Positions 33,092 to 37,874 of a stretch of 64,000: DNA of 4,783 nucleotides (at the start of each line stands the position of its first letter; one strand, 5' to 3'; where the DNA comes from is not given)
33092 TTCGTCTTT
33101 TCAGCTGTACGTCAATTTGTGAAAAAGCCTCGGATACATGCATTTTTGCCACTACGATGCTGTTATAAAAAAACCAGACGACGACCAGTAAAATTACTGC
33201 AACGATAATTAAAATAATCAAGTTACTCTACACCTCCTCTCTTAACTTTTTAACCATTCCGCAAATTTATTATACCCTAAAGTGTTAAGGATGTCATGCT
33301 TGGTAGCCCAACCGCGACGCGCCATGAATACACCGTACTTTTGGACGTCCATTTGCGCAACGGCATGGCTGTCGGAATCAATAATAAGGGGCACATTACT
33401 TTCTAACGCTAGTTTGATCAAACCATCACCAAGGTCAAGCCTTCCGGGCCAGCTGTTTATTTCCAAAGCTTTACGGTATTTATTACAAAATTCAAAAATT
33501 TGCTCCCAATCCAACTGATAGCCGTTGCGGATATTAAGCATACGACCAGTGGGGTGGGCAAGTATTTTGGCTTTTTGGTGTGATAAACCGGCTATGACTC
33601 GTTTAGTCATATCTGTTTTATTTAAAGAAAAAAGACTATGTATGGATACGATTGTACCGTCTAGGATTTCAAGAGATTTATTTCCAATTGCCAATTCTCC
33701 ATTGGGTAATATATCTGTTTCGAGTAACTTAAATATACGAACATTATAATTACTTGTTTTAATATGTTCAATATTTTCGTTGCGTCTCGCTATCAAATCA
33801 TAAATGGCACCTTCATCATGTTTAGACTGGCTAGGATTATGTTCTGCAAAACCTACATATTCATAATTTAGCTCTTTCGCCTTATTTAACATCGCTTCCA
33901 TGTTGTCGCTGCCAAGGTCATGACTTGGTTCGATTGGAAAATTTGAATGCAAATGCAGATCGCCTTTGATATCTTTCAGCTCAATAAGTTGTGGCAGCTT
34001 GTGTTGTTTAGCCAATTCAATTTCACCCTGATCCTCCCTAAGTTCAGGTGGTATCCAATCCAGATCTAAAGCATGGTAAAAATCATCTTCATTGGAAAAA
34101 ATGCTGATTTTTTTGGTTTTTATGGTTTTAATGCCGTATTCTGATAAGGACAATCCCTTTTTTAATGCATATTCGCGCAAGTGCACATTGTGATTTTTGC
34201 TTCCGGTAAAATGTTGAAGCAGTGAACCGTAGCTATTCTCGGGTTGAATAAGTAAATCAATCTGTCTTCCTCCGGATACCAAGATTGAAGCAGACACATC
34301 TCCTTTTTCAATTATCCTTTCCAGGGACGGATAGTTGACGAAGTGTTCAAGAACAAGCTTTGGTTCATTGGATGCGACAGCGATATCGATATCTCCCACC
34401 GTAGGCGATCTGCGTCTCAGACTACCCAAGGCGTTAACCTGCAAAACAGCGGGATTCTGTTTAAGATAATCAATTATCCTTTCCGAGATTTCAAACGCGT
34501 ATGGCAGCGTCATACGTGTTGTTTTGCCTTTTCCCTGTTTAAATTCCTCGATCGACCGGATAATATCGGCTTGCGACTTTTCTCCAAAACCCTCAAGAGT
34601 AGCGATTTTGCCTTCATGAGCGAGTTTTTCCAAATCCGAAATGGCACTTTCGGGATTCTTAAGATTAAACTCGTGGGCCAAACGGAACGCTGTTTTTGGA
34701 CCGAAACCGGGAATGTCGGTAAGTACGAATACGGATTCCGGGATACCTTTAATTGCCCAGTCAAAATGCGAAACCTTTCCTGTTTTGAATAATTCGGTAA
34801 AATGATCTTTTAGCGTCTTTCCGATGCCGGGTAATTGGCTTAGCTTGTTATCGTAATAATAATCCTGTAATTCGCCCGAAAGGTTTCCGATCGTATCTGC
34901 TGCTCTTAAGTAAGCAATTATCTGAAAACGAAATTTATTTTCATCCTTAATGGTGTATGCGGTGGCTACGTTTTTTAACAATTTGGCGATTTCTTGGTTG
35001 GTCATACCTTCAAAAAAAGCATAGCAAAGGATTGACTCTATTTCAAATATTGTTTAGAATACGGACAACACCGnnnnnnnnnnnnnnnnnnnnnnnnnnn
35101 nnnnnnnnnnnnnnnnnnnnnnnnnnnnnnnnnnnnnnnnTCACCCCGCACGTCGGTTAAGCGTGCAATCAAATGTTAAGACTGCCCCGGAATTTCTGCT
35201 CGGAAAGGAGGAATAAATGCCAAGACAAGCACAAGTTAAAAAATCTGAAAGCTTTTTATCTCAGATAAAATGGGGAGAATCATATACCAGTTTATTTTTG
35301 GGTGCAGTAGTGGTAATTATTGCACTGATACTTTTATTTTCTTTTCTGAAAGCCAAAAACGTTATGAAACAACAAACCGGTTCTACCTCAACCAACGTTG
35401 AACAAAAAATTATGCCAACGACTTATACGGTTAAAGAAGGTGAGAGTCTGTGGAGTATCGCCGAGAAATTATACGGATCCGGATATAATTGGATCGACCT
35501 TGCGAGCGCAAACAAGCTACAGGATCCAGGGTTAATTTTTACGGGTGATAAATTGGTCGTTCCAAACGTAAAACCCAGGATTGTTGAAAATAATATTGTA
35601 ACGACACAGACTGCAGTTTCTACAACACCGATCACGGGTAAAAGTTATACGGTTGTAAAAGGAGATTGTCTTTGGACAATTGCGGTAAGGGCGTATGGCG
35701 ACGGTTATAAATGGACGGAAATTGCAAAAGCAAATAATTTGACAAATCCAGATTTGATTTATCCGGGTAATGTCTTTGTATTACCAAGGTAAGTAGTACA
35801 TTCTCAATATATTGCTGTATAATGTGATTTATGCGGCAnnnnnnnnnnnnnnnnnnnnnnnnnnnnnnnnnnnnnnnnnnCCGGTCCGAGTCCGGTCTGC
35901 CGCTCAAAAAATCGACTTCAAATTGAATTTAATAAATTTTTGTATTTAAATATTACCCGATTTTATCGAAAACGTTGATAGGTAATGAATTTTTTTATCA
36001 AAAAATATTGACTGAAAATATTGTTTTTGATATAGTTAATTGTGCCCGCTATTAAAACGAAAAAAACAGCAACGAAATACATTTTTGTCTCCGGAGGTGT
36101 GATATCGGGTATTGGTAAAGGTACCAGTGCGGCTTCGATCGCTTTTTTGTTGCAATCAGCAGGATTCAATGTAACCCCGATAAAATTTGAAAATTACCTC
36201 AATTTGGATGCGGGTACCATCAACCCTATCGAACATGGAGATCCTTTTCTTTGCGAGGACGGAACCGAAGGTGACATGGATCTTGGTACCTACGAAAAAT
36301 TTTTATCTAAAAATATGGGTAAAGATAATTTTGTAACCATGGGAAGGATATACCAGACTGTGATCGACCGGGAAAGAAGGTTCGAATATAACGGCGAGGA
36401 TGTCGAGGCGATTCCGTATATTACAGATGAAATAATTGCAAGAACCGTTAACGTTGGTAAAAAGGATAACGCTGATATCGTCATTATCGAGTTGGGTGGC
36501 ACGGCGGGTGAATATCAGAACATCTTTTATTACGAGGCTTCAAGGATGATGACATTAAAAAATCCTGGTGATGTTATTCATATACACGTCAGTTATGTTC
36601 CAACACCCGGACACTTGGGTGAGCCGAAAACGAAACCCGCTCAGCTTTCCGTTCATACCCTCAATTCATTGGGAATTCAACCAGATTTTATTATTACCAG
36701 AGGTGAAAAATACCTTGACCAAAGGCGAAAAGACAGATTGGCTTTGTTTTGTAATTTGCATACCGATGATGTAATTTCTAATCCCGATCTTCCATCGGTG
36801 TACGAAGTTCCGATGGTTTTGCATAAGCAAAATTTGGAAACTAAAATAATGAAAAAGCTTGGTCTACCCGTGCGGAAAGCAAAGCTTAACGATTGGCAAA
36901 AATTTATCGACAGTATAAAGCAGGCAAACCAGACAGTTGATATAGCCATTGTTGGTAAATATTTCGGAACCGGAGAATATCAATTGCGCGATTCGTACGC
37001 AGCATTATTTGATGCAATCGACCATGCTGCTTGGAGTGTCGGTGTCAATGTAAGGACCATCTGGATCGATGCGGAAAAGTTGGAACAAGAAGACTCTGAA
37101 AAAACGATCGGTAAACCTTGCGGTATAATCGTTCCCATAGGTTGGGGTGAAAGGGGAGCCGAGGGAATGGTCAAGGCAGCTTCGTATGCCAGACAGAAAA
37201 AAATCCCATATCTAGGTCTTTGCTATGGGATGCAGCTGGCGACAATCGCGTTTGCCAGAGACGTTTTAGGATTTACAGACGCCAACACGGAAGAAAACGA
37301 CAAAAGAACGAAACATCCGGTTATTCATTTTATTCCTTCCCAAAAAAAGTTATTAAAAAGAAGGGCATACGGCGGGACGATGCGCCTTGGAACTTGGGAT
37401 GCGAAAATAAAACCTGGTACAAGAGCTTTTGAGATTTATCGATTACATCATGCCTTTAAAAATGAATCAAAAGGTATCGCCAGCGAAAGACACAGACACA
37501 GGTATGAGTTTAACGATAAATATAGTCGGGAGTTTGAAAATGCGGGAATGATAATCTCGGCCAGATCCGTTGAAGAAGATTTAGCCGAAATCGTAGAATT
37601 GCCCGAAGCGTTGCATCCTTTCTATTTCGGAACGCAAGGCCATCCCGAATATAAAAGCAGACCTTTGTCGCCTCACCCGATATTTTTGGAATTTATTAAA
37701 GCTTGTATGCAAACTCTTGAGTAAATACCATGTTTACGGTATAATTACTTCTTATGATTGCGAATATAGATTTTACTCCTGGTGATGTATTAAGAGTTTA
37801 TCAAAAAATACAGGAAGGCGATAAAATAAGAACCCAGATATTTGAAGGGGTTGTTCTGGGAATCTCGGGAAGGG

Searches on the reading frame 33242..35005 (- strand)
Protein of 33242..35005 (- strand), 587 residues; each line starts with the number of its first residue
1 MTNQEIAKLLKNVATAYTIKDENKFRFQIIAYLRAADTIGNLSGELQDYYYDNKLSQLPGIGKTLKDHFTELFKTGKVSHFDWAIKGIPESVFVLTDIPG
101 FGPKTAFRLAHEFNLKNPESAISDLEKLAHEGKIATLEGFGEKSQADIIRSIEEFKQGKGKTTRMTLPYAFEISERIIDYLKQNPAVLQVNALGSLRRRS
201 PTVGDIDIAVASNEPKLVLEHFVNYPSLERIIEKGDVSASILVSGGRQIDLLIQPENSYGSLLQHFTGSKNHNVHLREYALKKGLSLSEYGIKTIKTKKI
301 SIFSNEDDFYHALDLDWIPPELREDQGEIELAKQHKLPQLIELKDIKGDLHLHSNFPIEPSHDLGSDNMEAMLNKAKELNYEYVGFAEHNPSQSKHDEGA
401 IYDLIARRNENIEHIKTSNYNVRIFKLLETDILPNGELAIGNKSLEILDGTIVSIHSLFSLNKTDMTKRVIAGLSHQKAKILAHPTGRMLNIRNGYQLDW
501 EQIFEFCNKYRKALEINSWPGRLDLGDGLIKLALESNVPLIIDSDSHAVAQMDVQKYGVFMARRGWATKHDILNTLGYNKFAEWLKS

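Call 43: search_protein_families(library=pfam, proteins=[window:33242-35005:-], max_evalue=0.00001)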
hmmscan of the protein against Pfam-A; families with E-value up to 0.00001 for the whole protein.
window:33242-35005:- (587 aa): 2 families
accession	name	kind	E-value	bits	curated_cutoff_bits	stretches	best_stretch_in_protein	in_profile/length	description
PF14791.11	DNA_pol_B_thumb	-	5.6e-22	77.8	25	1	263-324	2-63/63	DNA polymerase beta thumb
PF14716.13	HHH_8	-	2.3e-16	60.3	30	1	1-77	1-72/73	Helix-hairpin-helix domain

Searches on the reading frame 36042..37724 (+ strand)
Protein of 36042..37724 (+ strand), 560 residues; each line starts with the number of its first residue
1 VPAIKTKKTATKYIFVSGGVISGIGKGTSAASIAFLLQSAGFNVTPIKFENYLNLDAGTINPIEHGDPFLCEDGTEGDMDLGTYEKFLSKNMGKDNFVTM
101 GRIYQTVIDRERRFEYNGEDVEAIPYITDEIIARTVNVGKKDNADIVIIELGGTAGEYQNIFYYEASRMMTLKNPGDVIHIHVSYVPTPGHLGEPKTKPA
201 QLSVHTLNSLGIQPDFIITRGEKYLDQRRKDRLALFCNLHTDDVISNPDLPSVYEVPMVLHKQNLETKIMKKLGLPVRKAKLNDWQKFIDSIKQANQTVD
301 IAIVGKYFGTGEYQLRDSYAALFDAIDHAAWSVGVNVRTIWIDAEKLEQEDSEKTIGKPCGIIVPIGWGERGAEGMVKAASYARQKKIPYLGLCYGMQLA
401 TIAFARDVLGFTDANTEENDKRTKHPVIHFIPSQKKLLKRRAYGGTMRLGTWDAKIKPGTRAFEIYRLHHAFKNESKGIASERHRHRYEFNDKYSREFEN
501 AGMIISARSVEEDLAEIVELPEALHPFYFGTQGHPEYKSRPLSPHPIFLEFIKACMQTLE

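Call 43: search_protein_families(library=pfam, proteins=[window:36042-37724:+], max_evalue=0.00001)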
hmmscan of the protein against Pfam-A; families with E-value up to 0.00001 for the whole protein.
window:36042-37724:+ (560 aa): 2 families
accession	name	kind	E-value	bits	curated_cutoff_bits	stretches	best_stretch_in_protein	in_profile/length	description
PF06418.20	CTP_synth_N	-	1.4e-93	313.6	26.1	1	12-275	1-265/265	CTP synthase N-terminus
PF00117.34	GATase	-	1.6e-29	103.4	22.8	1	315-553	2-189/190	Glutamine amidotransferase class-I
